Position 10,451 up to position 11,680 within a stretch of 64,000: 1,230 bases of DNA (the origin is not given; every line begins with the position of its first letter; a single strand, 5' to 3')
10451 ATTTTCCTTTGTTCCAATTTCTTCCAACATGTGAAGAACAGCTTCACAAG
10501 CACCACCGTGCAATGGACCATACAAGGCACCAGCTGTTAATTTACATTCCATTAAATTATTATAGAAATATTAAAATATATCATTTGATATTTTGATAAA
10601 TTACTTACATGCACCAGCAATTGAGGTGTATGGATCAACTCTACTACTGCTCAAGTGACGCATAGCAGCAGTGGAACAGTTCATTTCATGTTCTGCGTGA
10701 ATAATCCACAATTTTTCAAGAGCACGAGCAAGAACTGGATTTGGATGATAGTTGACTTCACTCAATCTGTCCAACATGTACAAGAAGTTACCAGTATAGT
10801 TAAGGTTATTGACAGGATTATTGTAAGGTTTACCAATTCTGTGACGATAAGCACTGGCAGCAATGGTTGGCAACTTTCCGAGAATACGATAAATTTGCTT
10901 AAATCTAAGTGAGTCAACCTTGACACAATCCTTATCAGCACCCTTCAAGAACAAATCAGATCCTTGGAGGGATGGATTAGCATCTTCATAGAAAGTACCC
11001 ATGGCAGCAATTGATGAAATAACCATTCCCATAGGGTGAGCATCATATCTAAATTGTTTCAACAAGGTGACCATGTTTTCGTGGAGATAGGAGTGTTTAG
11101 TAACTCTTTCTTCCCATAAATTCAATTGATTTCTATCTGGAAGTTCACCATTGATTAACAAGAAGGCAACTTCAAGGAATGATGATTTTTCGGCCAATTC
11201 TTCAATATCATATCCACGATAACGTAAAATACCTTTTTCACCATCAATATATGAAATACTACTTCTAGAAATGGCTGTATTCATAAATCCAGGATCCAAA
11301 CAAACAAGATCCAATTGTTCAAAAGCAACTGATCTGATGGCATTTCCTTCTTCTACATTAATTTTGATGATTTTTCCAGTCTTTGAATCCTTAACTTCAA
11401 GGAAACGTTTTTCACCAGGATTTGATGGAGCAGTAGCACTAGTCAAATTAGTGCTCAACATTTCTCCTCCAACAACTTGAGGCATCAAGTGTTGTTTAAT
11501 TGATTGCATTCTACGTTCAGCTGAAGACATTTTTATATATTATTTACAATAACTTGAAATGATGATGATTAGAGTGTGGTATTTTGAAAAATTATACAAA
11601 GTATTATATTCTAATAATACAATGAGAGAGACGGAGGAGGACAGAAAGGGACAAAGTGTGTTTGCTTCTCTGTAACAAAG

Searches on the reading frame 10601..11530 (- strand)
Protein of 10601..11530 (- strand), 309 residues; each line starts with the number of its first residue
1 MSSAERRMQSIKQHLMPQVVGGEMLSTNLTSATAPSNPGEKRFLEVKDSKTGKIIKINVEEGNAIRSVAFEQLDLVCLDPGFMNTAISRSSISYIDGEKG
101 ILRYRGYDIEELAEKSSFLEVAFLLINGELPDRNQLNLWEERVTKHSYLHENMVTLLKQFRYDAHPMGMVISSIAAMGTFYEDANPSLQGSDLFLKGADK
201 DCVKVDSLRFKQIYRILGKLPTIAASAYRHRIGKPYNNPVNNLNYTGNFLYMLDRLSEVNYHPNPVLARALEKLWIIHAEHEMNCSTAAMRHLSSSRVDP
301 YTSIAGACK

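Call 18: search_protein_families(library=pfam, proteins=[window:10601-11530:-], max_evalue=0.0001)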
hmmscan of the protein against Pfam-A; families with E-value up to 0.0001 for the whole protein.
window:10601-11530:- (309 aa): 1 family
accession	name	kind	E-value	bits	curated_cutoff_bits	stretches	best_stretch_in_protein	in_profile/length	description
PF00285.26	Citrate_synt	-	1.4e-63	215.6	27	1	81-308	1-207/357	Citrate synthase, C-terminal domain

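Call 22: find_homologous_proteins(query=window:10613-11530:-, max_evalue=1e-20)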
Query window:10613-11530:- (306 aa): 7985 proteins with E <= 1e-20 among 8000 candidates; the best 120 are listed.
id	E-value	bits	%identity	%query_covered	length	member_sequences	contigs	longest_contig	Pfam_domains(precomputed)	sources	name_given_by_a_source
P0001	1.8e-162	558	78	98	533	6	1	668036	PF00285.27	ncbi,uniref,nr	ncbi:hypothetical protein FDP41_003344 [Naegleria fowleri]|uniref:Citrate synthase n=1 Tax=Naegleria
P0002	4.7e-138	477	67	98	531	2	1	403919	PF00285.27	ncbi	ncbi:hypothetical protein ABK040_011975 [Willaertia magna]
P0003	4.2e-114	399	62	99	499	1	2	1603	PF00285.27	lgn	-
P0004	7.4e-114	398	61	99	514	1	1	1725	PF00285.27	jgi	-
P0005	4.4e-106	373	58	99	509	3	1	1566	PF00285.27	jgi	-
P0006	1.3e-105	371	57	99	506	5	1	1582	PF00285.27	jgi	-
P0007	8.0e-105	368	62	89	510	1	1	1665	PF00285.27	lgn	-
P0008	1.7e-104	367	56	100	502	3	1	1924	PF00285.27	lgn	-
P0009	2.7e-104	367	56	99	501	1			PF00285.27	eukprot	eukprot:ANDGO_00499.mRNA.1 Citrate synthase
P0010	2.6e-102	360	59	91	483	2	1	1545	PF00285.27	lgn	-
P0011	6.5e-102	359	58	91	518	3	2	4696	PF00285.27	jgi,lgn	-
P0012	1.3e-101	358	55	100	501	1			PF00285.27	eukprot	eukprot:gb/GECH01012302.1/.p1 GENE.gb/GECH01012302.1/~~gb/GECH01012302.1/.p1 ORF type:complete len:5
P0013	2.0e-101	357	55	99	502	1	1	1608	PF00285.27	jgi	jgi:citrate synthase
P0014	2.6e-101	357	58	94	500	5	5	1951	PF00285.27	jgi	-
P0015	4.5e-101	356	56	93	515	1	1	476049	PF00285.27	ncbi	ncbi:hypothetical protein ABK040_013055 [Willaertia magna]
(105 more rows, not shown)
